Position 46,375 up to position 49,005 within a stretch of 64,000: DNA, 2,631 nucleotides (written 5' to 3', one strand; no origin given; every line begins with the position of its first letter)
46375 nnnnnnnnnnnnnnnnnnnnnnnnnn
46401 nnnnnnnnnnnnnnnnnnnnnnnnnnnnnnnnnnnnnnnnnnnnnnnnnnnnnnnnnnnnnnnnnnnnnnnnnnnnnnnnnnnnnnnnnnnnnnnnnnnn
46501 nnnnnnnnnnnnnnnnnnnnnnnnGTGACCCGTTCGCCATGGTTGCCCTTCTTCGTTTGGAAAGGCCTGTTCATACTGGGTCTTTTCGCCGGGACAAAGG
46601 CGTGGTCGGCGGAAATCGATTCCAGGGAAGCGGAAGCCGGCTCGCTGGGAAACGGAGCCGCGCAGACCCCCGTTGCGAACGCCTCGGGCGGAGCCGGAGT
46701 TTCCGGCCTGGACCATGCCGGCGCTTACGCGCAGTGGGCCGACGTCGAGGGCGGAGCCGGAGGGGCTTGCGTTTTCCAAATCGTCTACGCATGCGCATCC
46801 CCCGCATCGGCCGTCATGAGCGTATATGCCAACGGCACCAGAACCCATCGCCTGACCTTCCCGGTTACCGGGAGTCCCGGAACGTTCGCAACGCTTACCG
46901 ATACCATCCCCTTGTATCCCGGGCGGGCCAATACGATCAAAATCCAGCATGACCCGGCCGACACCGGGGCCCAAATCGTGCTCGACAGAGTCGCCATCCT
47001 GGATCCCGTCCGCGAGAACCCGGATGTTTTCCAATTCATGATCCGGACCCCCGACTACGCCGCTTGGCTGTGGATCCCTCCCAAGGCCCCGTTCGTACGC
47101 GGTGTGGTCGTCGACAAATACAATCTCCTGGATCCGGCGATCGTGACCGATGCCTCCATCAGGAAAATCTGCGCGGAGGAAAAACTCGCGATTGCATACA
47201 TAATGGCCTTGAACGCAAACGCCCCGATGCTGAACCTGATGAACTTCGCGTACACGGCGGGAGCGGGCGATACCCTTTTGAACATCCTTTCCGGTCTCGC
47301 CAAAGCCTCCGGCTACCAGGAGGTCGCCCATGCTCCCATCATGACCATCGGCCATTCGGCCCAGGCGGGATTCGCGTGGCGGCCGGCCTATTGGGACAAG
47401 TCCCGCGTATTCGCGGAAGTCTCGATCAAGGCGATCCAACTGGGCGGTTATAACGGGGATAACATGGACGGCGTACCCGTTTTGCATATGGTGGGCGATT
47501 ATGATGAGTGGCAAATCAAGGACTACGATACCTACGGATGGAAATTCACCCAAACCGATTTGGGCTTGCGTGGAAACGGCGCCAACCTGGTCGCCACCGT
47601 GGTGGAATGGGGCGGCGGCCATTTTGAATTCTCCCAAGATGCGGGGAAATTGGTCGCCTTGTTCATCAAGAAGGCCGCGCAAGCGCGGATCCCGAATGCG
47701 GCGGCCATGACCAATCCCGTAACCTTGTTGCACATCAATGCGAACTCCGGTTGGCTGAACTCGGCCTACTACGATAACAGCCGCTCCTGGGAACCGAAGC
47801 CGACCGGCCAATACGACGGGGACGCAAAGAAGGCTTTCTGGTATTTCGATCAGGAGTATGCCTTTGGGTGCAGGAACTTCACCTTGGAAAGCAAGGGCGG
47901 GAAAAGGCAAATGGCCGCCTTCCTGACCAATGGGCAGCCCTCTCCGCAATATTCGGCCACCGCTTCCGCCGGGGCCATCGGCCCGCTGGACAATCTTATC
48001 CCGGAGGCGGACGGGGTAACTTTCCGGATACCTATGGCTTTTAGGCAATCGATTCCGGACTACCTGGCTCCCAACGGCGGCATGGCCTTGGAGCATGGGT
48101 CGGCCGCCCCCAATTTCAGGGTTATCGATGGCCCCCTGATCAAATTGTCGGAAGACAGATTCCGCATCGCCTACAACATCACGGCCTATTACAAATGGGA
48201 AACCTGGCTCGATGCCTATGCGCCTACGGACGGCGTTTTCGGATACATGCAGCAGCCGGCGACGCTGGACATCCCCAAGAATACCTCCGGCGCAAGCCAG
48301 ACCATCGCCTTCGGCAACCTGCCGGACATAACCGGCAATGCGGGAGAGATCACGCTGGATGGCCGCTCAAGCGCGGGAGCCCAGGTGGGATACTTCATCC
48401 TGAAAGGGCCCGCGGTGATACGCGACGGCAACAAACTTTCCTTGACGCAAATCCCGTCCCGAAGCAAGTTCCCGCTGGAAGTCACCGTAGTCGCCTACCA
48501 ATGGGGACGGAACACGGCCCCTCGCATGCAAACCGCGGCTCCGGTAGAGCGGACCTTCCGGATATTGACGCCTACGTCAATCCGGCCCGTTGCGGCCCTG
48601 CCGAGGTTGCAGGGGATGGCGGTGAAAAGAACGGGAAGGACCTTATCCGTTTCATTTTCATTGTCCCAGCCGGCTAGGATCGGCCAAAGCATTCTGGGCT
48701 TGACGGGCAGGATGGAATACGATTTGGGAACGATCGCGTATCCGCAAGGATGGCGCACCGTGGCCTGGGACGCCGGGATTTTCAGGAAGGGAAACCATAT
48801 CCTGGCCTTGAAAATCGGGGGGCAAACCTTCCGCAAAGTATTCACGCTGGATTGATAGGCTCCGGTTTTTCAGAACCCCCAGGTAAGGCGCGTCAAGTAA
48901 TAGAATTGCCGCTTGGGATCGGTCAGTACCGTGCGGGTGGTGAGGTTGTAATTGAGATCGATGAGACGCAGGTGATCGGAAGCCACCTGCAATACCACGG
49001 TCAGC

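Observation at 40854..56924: Secreted glycan-processing locus without SusC/SusD: two alginate-lyase-family paralogues, GH95, a CBM protein, an outer-membrane barrel, an FG-GAP propeller, a PQQ sugar dehydrogenase and DUF1080+isomerase. At least five members end in sorting-domain-like tails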

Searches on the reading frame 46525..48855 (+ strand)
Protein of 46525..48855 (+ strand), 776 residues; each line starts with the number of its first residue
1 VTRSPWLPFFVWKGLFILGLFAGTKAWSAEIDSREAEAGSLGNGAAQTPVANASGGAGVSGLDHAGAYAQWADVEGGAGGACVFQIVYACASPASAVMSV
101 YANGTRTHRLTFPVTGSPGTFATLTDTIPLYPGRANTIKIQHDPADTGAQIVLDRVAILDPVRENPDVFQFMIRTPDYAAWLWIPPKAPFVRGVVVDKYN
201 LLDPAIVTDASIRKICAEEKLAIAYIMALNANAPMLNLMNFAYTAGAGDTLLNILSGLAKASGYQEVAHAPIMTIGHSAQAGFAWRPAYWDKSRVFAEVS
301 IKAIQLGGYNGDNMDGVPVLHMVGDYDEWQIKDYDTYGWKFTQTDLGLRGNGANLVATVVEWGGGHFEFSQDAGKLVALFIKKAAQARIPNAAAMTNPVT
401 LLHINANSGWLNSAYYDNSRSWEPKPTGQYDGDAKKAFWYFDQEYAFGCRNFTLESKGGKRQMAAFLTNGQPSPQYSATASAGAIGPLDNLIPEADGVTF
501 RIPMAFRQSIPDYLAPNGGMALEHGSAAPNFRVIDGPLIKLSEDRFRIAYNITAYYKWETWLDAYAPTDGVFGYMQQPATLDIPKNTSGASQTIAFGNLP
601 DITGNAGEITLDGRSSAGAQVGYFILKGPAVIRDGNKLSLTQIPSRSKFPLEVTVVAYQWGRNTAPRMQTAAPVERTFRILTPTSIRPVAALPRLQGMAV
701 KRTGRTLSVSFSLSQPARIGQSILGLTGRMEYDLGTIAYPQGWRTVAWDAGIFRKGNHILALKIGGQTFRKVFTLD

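Call 3: search_protein_families(library=pfam, proteins=[window:46525-48855:+], max_evalue=0.01)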
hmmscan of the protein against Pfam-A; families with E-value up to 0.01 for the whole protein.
window:46525-48855:+ (776 aa): 2 families
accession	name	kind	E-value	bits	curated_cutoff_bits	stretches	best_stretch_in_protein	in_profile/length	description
PF22704.2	CBM13-like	-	2.8e-05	24.6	30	1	70-145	3-76/82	Alpha-galactosidase, CBM13 domain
PF03422.21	CBM_6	-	0.0027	18.5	28.9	1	36-134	2-101/125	Carbohydrate binding module (family 6)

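Call 6: search_protein_families(library=ncbifam, proteins=[window:46525-48855:+], max_evalue=1)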
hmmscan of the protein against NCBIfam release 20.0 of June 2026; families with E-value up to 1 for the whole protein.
window:46525-48855:+ (776 aa): 0 families

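Call 51: search_solved_structures(query=window:46525-48855:+, max_evalue=1)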
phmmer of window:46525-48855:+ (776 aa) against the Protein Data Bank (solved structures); distinct sequences matched with E-value up to 1: 0.

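Call 76: search_protein_representatives(protein=window:46525-48855:+)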
Query: 776 residues. Proteins with E-value up to 0.001 (for the whole library): 1025; up to 1e-10: 541; up to 1e-30: 163. The best 150 are listed.
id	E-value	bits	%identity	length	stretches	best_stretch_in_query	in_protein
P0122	0.0e+00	1791.9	100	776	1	1-776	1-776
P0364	4.6e-116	405.5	42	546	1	164-683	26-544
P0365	4.6e-81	289.8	38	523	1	163-669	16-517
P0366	5.4e-77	276.3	36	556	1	177-687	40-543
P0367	6.9e-73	262.8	35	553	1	177-677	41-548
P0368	1.0e-70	255.6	36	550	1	165-680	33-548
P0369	1.9e-70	254.7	34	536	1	175-680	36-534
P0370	1.6e-69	251.6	35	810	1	176-680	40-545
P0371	2.9e-69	250.7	34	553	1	179-680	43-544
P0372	5.2e-69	249.9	35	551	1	179-679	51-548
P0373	8.8e-69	249.2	36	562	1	178-680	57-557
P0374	2.2e-67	244.6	35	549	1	179-680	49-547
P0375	4.3e-67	243.6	34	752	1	179-681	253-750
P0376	1.8e-65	238.2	35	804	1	179-688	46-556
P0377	1.2e-64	235.5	33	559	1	167-680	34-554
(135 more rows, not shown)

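Call 78: search_solved_structures(query=A6, max_evalue=1, show_alignments=2)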
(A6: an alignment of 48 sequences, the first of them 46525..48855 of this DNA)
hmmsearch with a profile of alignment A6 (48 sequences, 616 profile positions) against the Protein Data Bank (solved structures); distinct sequences matched with E-value up to 1: 19.
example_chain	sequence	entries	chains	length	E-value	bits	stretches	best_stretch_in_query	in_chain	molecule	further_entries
1qlw_A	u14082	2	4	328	0.001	20.6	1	125-229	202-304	ESTERASE | CARBOXYLESTERASE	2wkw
1cqz_A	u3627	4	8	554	0.0038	18.8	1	124-209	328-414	EPOXIDE HYDROLASE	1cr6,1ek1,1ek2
9qyb_A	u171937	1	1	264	0.04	15.4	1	80-186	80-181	Polyester Hydrolase Leipzig 7 (PHL7) variant R4M10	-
9qyc_A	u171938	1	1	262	0.052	15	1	80-186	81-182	Polyester Hydrolase Leipzig 7 (PHL7) variant R4M12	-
4jnc_A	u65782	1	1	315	0.07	14.6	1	124-220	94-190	Bifunctional epoxide hydrolase 2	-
4c4x_A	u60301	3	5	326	0.074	14.5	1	124-220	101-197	BIFUNCTIONAL EPOXIDE HYDROLASE 2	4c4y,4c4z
7eba_A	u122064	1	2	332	0.077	14.4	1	124-220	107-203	Bifunctional epoxide hydrolase 2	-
3ans_A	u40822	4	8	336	0.079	14.4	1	124-220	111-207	Epoxide hydrolase 2 | Bifunctional epoxide hydrolase 2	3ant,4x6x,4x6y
6i5e_A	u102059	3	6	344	0.082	14.3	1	124-220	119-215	Bifunctional epoxide hydrolase 2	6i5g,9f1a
3pdc_A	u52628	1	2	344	0.082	14.3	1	124-220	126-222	Epoxide hydrolase 2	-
6fr2_A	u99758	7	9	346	0.083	14.3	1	124-220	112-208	Bifunctional epoxide hydrolase 2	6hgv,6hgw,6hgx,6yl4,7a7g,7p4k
8qmz_A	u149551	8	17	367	0.092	14.2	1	124-220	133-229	Bifunctional epoxide hydrolase 2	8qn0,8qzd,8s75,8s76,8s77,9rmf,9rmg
3qit_A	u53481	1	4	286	0.13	13.7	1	116-157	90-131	Polyketide synthase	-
5ahx_A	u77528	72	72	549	0.17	13.3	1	124-220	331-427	BIFUNCTIONAL EPOXIDE HYDROLASE 2 | SOLUBLE EPOXIDE HYDROLASE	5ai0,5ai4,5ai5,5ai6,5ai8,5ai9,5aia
1s8o_A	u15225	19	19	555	0.18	13.2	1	124-220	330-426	epoxide hydrolase 2, cytoplasmic | Epoxide hydrolase 2 | Bifunctional epoxide hydrolase 2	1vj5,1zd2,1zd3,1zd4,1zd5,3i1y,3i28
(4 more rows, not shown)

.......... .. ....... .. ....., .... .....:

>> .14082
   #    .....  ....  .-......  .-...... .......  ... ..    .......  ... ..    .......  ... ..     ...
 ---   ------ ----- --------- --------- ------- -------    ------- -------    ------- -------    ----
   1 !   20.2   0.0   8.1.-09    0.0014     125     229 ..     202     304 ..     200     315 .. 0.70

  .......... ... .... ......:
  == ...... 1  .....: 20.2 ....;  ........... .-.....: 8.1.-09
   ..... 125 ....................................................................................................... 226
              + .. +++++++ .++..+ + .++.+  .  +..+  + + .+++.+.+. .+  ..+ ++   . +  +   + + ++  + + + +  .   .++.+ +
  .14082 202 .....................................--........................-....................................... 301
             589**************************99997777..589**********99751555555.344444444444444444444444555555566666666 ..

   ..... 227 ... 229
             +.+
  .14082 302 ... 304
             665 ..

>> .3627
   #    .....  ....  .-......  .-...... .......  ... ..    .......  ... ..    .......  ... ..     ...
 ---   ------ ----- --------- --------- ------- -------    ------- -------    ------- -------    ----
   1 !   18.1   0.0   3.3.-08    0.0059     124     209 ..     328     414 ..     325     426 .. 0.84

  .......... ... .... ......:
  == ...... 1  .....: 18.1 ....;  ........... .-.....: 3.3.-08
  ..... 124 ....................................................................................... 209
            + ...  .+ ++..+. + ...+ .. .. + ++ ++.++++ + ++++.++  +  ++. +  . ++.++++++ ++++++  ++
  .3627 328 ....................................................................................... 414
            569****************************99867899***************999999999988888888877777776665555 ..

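Call 79: search_protein_families(library=pfam, alignment_id=A6, max_evalue=0.01)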
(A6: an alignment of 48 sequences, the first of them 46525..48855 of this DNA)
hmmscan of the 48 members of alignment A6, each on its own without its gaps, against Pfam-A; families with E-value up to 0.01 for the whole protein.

A. member 1, window:46525-48855:+ (776 aa): 2 families
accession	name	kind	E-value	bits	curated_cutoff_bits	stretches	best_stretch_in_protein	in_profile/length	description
PF22704.2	CBM13-like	-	2.8e-05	24.6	30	1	70-145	3-76/82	Alpha-galactosidase, CBM13 domain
PF03422.21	CBM_6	-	0.0027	18.5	28.9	1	36-134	2-101/125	Carbohydrate binding module (family 6)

B. families by the number of members that match (of 48 scanned): 11 families
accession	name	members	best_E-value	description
PF05426.18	Alginate_lyase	4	1.1e-21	Alginate lyase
PF12146.15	Hydrolase_4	2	6.6e-07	Serine aminopeptidase, S33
PF08305.17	NPCBM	1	4.8e-84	NPCBM/NEW2 domain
PF14592.12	Chondroitinas_B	1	8.7e-46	Chondroitinase B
PF12697.13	Abhydrolase_6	1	1.7e-24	Alpha/beta hydrolase family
PF00561.26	Abhydrolase_1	1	1.6e-21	alpha/beta hydrolase fold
PF11875.14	DnaJ-like_C11_C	1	4.3e-14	DnaJ-like protein C11, C-terminal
PF13385.13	Laminin_G_3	1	9.5e-09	Concanavalin A-like lectin/glucanases superfamily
PF22704.2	CBM13-like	1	2.8e-05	Alpha-galactosidase, CBM13 domain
PF03422.21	CBM_6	1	0.0027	Carbohydrate binding module (family 6)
PF22087.1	CT0912-like_C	1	0.0081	CT0912-like, C-terminal domain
